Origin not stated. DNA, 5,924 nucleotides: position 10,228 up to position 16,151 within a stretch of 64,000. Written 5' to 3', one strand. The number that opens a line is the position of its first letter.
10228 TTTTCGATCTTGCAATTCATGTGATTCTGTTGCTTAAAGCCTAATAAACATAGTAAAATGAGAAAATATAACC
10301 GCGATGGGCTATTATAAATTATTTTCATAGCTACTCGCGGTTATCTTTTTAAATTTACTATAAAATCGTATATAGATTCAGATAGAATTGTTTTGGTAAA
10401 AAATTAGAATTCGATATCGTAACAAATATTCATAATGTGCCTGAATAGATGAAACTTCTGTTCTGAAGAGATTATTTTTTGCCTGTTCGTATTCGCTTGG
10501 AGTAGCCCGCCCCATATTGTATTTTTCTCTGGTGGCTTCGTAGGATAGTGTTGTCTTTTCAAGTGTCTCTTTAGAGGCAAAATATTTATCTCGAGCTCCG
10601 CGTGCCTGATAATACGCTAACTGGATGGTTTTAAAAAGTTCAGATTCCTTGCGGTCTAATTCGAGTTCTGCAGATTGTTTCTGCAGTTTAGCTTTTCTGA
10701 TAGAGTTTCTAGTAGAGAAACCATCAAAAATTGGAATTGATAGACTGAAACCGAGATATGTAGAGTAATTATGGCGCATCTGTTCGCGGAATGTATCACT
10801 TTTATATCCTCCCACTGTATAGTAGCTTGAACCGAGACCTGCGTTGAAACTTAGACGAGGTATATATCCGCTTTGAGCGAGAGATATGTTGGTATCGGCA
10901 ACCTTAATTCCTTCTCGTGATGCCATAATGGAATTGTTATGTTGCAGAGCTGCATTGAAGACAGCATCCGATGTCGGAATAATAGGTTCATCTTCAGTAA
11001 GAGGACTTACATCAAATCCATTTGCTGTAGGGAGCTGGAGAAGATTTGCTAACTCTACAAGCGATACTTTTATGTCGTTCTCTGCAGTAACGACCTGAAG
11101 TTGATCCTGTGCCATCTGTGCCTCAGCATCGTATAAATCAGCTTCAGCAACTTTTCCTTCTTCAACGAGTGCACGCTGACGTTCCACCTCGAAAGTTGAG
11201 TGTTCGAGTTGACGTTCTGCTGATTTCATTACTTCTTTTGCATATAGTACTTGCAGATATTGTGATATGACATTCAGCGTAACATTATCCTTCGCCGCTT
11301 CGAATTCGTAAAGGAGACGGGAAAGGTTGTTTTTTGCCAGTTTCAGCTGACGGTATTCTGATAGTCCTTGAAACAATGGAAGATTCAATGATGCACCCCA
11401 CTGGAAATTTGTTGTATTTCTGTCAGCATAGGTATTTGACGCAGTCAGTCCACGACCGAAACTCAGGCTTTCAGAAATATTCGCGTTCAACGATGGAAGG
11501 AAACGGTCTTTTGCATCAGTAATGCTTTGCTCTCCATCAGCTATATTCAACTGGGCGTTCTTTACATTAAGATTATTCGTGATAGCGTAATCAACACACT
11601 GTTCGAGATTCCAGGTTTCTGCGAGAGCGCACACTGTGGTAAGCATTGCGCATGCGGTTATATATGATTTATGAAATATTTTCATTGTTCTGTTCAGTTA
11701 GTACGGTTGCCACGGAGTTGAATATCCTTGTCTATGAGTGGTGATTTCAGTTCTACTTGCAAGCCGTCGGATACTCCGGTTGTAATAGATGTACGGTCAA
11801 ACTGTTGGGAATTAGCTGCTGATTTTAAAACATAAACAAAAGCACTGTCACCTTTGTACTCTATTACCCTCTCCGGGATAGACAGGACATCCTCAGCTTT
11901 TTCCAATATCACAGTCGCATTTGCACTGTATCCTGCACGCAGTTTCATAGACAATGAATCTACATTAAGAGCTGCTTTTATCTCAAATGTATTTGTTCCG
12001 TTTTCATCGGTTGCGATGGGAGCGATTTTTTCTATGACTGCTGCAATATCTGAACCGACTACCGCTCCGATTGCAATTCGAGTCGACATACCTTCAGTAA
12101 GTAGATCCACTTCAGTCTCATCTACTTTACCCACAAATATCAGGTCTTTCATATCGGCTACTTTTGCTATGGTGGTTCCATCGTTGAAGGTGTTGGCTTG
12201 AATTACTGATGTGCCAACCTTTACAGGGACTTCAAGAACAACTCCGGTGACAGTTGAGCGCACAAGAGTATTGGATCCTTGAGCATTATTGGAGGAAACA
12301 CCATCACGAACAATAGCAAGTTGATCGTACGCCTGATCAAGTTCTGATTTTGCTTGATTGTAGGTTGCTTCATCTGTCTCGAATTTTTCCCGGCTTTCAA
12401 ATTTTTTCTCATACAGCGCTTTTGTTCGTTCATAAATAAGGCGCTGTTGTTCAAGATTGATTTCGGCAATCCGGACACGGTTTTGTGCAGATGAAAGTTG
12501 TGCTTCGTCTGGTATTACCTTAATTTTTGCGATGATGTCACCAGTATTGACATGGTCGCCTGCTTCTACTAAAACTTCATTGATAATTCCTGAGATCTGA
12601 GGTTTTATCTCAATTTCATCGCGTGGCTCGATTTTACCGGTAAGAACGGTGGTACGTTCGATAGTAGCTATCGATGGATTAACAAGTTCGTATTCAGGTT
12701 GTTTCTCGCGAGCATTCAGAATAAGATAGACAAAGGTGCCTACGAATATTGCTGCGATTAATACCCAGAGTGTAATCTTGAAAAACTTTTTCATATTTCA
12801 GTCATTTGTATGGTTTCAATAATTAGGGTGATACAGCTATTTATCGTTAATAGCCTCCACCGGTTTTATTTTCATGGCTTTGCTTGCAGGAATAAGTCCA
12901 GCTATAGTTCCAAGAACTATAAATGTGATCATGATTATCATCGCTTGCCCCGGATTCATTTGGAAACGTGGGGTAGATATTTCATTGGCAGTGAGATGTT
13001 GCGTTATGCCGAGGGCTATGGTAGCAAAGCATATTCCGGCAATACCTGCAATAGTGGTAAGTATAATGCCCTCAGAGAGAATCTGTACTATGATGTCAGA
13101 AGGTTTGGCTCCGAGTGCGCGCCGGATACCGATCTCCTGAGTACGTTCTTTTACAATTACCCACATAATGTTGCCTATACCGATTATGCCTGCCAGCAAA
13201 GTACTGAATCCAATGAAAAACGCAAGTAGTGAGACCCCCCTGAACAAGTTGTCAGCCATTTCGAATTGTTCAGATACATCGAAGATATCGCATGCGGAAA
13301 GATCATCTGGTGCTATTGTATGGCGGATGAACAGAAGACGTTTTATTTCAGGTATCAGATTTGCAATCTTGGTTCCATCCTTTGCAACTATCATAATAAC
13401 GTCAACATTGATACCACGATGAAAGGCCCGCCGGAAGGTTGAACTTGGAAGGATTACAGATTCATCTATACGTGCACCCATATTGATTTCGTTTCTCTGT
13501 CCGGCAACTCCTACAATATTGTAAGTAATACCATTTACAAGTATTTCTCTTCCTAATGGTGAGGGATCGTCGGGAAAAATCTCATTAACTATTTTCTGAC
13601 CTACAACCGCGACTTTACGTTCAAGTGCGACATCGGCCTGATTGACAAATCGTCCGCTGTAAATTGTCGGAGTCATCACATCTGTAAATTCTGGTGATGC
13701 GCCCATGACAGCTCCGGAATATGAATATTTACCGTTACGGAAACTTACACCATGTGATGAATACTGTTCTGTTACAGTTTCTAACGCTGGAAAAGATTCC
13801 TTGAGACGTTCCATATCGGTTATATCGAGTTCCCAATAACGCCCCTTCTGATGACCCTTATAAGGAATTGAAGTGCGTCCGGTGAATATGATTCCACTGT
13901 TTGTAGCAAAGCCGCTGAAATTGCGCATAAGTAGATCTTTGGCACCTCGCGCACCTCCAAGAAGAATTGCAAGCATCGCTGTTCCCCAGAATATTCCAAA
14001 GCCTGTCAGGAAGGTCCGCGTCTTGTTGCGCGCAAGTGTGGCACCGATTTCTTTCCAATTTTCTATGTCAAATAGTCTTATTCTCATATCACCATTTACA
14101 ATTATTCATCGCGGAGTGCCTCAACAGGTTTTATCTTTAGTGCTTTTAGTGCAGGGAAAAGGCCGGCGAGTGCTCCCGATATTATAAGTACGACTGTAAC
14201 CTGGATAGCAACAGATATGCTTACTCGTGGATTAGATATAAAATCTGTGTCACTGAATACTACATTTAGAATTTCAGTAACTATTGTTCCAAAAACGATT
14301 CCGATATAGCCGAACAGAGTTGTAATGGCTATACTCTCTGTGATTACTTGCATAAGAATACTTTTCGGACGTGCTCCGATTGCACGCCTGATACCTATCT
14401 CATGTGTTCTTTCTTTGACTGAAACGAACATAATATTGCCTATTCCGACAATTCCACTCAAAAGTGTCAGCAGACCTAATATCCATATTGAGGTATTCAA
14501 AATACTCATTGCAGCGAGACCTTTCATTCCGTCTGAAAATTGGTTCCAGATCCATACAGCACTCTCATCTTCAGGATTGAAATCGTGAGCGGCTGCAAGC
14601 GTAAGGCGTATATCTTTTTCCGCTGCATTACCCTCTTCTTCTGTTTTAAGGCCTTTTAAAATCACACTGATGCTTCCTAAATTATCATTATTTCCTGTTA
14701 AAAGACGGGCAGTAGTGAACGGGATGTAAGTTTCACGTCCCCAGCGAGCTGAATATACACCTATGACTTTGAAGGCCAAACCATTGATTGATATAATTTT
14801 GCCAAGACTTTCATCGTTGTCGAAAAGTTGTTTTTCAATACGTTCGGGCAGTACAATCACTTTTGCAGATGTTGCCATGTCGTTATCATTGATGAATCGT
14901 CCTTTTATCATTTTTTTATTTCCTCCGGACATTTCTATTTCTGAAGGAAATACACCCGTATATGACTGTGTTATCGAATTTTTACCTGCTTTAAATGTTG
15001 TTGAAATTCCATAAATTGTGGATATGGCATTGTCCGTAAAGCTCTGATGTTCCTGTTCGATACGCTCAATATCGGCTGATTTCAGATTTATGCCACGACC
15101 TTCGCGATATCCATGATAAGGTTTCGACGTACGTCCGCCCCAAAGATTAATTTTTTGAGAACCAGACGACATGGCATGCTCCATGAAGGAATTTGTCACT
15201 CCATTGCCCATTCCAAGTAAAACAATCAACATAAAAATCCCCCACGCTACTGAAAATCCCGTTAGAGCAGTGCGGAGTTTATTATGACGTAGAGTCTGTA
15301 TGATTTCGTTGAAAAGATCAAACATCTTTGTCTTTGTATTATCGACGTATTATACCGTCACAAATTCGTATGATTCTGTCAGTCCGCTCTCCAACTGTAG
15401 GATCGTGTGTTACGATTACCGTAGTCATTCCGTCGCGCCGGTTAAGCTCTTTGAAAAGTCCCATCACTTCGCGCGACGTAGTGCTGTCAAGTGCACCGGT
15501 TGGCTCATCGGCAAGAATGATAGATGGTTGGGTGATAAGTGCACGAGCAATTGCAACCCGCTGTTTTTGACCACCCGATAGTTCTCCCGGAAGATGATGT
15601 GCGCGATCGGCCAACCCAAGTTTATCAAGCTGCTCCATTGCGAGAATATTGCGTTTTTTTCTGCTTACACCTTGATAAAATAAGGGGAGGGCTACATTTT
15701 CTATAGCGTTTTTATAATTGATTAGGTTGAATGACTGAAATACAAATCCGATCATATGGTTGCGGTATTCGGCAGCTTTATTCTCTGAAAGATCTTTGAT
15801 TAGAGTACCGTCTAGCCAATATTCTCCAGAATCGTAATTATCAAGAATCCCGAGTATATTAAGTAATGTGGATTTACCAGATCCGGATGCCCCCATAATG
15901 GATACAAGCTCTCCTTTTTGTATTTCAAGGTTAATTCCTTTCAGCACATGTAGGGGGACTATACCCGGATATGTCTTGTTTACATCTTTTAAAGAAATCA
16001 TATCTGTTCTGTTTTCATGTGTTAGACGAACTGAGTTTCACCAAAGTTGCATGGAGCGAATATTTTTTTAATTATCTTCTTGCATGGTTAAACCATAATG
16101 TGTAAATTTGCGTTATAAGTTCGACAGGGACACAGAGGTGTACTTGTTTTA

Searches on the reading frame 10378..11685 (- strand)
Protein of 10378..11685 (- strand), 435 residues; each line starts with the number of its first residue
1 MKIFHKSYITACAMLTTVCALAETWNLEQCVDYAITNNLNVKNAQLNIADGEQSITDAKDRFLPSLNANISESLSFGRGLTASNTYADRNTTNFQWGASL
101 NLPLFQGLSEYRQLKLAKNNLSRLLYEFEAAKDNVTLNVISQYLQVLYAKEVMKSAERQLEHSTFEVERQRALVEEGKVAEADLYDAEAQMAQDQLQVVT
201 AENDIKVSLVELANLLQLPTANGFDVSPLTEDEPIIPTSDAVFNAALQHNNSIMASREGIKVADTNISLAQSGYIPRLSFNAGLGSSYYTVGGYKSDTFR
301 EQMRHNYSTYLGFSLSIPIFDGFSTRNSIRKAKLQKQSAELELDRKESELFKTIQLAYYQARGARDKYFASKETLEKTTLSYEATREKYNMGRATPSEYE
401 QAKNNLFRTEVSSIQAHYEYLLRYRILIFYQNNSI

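Call 56: search_protein_families(library=pfam, proteins=[window:10378-11685:-], max_evalue=0.001)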
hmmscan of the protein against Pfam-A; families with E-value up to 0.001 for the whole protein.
window:10378-11685:- (435 aa): 1 family
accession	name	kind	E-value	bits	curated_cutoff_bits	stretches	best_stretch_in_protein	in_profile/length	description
PF02321.23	OEP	-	4.2e-60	203.2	22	2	241-422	3-177/187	Outer membrane efflux protein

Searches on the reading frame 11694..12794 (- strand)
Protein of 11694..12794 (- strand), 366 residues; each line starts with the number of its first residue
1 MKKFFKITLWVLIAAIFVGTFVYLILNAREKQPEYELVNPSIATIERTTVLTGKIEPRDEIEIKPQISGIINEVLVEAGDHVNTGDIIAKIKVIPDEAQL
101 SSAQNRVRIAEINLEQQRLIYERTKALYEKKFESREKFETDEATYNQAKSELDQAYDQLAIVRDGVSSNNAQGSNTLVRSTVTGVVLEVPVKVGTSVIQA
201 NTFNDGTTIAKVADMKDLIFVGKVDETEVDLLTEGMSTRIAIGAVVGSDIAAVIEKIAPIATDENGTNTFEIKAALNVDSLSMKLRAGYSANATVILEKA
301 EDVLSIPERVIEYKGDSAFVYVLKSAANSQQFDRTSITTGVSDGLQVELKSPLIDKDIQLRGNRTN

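Call 56: search_protein_families(library=pfam, proteins=[window:11694-12794:-], max_evalue=0.001)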
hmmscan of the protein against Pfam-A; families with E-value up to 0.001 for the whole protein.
window:11694-12794:- (366 aa): 4 families
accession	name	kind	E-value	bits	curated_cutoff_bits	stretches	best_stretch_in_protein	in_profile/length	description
PF13437.12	HlyD_3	-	3.2e-12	47.5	22.2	1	178-276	2-95/106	HlyD family secretion protein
PF16576.10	HlyD_D23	-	6.8e-11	42.3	30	1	52-274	9-199/214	Barrel-sandwich domain of CusB or HlyD membrane-fusion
PF13533.13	Biotin_lipoyl_2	-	7.4e-08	32.5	29.8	1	62-91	2-31/32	Biotin-lipoyl like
PF00364.28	Biotin_lipoyl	-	2.9e-05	24.3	22.1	0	61-91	43-73/73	Biotin-requiring enzyme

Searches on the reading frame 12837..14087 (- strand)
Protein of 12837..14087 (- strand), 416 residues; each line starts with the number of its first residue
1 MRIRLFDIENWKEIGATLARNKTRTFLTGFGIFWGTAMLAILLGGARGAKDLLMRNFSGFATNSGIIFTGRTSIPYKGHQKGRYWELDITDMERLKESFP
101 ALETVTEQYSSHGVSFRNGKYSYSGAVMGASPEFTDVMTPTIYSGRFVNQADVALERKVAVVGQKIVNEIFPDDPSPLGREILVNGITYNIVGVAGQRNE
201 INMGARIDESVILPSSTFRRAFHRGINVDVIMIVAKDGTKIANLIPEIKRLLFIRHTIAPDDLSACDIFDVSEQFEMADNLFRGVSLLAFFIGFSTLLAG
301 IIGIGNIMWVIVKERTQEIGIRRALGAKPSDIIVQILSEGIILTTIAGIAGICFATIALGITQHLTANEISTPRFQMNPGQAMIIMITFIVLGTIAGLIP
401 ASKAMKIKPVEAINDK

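Call 56: search_protein_families(library=pfam, proteins=[window:12837-14087:-], max_evalue=0.001)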
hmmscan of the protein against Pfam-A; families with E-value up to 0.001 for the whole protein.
window:12837-14087:- (416 aa): 2 families
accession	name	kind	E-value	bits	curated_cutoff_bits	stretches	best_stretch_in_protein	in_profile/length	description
PF12704.14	MacB_PCD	-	3.2e-28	99.9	27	1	25-250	1-206/207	MacB-like periplasmic core domain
PF02687.27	FtsX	-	1.4e-20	73.9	25.5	1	291-409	2-120/120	FtsX-like permease C-terminal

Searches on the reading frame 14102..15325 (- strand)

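Call 56: search_protein_families(library=pfam, proteins=[window:14102-15325:-], max_evalue=0.001)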
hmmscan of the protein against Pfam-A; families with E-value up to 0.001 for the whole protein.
window:14102-15325:- (407 aa): 2 families
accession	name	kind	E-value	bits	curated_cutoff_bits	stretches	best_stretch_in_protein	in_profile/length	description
PF12704.14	MacB_PCD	-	3.2e-22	80.3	27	1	19-236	1-201/207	MacB-like periplasmic core domain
PF02687.27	FtsX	-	4.5e-17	62.7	25.5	1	282-400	2-120/120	FtsX-like permease C-terminal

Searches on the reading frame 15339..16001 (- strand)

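Call 56: search_protein_families(library=pfam, proteins=[window:15339-16001:-], max_evalue=0.001)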
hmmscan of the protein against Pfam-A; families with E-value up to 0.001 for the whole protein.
window:15339-16001:- (220 aa): 4 families
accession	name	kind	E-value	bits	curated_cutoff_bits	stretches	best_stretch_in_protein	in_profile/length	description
PF00005.33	ABC_tran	-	4e-32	112.1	25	1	20-168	1-136/137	ABC transporter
PF13304.12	AAA_21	-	1.2e-08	35.8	27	0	34-102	3-60/304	AAA domain, putative AbiEii toxin, Type IV TA system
PF02463.25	SMC_N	-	6.5e-06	26.2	40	1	31-213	25-211/220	RecF/RecN/SMC N terminal domain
PF13555.12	AAA_29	-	0.0004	20.5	27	1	24-47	16-39/61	P-loop containing region of AAA domain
